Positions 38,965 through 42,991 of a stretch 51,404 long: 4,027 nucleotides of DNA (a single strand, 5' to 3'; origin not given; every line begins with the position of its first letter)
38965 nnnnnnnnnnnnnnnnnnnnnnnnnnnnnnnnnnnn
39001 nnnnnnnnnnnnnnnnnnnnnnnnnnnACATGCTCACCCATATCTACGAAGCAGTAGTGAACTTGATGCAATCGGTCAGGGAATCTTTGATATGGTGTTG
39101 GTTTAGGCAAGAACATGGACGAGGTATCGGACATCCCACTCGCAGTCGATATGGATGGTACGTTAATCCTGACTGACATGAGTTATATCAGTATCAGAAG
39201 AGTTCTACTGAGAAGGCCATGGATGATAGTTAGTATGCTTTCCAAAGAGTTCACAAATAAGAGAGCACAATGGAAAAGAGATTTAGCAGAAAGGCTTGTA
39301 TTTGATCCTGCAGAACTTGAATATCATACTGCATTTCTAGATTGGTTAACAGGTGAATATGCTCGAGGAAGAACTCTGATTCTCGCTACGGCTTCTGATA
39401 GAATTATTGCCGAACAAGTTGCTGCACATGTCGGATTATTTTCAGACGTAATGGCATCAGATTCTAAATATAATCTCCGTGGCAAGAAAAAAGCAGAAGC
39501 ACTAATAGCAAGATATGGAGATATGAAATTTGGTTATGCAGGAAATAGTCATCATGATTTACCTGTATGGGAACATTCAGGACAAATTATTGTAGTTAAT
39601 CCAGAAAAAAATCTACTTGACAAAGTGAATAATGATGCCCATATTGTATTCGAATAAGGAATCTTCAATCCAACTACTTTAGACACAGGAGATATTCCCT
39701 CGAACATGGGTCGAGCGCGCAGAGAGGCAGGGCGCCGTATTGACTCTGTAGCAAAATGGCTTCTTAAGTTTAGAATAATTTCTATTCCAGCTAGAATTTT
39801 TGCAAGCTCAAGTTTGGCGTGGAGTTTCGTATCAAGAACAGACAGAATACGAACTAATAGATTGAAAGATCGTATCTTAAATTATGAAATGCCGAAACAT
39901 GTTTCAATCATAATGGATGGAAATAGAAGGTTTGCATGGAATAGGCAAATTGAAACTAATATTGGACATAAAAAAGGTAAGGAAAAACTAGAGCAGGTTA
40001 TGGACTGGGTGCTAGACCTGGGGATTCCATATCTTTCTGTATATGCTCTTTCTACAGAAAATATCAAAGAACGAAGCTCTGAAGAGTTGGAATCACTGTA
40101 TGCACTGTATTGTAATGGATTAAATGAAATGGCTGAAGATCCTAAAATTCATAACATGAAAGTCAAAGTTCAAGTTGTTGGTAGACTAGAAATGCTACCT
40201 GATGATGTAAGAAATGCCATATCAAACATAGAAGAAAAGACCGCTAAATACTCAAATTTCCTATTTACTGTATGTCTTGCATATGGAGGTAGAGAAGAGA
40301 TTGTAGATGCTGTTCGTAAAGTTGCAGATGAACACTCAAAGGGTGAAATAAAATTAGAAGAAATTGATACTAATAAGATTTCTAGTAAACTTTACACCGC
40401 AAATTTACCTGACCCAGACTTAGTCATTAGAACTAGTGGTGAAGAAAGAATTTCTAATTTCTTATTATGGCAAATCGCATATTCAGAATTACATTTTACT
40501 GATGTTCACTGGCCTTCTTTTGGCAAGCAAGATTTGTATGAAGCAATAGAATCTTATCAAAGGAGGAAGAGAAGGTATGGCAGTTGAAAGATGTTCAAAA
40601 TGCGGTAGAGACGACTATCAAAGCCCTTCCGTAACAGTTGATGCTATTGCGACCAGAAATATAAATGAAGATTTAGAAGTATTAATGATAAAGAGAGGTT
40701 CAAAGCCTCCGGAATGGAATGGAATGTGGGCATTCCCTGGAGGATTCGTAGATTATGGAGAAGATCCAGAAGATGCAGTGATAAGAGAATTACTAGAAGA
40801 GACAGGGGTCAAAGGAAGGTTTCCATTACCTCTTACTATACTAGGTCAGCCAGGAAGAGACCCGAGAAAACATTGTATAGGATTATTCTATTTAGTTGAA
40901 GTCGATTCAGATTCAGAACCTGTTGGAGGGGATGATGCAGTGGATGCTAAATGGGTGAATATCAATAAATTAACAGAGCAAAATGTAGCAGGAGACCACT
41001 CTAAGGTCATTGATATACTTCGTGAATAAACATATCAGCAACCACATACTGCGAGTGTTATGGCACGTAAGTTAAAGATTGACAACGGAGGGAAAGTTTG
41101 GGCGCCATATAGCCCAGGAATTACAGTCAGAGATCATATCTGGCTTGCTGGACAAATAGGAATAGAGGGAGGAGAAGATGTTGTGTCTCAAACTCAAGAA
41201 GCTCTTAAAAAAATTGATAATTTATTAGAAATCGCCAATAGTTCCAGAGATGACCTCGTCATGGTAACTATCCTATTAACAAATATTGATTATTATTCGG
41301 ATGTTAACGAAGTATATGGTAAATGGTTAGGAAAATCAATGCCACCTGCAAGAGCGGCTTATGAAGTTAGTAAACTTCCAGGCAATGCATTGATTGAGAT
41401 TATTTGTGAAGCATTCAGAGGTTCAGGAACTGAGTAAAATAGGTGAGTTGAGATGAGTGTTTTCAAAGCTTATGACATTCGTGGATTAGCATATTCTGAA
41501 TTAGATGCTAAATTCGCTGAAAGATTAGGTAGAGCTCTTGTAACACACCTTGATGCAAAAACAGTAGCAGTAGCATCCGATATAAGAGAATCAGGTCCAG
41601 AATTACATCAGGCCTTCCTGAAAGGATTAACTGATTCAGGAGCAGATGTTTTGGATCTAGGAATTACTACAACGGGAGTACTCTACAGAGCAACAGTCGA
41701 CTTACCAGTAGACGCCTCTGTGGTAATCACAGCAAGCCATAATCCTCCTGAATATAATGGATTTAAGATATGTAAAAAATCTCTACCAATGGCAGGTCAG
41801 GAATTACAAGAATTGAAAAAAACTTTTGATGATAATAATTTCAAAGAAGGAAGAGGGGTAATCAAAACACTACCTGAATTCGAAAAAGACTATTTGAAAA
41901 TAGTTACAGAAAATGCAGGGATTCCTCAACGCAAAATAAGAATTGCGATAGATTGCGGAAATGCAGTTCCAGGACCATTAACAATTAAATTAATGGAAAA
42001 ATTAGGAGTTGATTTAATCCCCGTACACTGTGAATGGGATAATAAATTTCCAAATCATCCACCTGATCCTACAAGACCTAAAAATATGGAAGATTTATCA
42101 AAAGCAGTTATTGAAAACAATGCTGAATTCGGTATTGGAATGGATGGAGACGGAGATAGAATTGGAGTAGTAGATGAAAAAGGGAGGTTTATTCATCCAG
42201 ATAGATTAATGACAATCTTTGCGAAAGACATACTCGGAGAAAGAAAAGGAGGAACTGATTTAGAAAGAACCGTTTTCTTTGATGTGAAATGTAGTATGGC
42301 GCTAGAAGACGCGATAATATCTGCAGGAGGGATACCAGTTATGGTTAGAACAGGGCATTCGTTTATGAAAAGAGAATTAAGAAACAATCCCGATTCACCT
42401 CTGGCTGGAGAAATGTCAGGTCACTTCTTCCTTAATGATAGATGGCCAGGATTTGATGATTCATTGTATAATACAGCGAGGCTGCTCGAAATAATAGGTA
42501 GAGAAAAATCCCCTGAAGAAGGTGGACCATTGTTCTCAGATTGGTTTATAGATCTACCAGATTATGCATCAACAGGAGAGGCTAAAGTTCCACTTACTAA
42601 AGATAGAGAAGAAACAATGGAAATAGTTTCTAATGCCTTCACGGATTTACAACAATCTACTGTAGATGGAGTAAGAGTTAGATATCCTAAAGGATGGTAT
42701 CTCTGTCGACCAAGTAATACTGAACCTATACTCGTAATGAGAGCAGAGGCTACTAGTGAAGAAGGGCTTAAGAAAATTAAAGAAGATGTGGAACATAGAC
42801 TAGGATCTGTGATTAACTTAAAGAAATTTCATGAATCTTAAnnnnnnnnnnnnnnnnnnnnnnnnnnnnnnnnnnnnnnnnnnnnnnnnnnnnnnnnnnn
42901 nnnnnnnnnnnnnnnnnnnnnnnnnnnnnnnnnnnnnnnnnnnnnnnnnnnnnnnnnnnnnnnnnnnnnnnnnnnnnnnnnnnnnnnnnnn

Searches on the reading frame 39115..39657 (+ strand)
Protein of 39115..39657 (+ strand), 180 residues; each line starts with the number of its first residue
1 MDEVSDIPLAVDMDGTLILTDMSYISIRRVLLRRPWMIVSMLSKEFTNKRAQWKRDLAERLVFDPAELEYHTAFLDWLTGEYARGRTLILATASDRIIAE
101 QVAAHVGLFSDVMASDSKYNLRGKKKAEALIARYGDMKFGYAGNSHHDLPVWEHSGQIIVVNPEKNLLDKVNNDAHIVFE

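Call 51: search_protein_families(library=pfam, proteins=[window:39115-39657:+], max_evalue=0.001)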
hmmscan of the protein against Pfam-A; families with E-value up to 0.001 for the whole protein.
window:39115-39657:+ (180 aa): 1 family
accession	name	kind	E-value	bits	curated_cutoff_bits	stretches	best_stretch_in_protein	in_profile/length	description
PF12710.13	HAD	-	5.6e-09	37.1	27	1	11-151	3-187/189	haloacid dehalogenase-like hydrolase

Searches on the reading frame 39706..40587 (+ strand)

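Call 51: search_protein_families(library=pfam, proteins=[window:39706-40587:+], max_evalue=0.001)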
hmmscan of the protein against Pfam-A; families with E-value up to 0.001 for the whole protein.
window:39706-40587:+ (293 aa): 1 family
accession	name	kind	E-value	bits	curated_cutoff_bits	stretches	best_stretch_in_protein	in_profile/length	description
PF01255.24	Prenyltransf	-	3.9e-78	262.4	27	1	69-292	1-219/219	Putative undecaprenyl diphosphate synthase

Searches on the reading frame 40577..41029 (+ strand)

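Call 51: search_protein_families(library=pfam, proteins=[window:40577-41029:+], max_evalue=0.001)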
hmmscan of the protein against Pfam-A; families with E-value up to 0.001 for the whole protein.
window:40577-41029:+ (150 aa): 4 families
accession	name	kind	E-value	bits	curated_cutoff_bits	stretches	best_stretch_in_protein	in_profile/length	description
PF00293.34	NUDIX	-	7.6e-23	81.4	21.1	1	28-145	10-131/134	NUDIX domain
PF14815.12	NUDIX_4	-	1.3e-06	28.6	35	1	30-138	7-104/113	NUDIX domain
PF16262.11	DUF4916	-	5.2e-06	26.6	27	1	91-141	105-153/170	Domain of unknown function (DUF4916)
PF22327.2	Nudt16-like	-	0.00025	21.5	27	1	47-79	31-64/161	U8 snoRNA-decapping enzyme-like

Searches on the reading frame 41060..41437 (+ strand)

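Call 51: search_protein_families(library=pfam, proteins=[window:41060-41437:+], max_evalue=0.001)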
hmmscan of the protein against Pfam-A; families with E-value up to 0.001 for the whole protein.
window:41060-41437:+ (125 aa): 1 family
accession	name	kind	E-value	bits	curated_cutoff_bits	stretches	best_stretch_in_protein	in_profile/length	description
PF01042.26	Ribonuc_L-PSP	-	3.9e-25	88.6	27.3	1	14-118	8-119/121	Endoribonuclease L-PSP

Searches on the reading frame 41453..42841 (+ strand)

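Call 51: search_protein_families(library=pfam, proteins=[window:41453-42841:+], max_evalue=0.001)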
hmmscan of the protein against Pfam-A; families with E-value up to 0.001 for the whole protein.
window:41453-42841:+ (462 aa): 4 families
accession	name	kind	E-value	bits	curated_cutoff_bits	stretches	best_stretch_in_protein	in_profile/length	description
PF02878.22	PGM_PMM_I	-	4.3e-31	107.9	22.5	1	3-130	3-136/138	Phosphoglucomutase/phosphomannomutase, alpha/beta/alpha domain I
PF02879.22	PGM_PMM_II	-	3.7e-24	85.7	29.3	1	146-244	2-103/103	Phosphoglucomutase/phosphomannomutase, alpha/beta/alpha domain II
PF02880.22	PGM_PMM_III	-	6.5e-16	58.9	20.7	1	249-353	2-103/115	Phosphoglucomutase/phosphomannomutase, alpha/beta/alpha domain III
PF00408.26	PGM_PMM_IV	-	1.2e-11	44.9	23.1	1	394-447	13-66/68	Phosphoglucomutase/phosphomannomutase, C-terminal domain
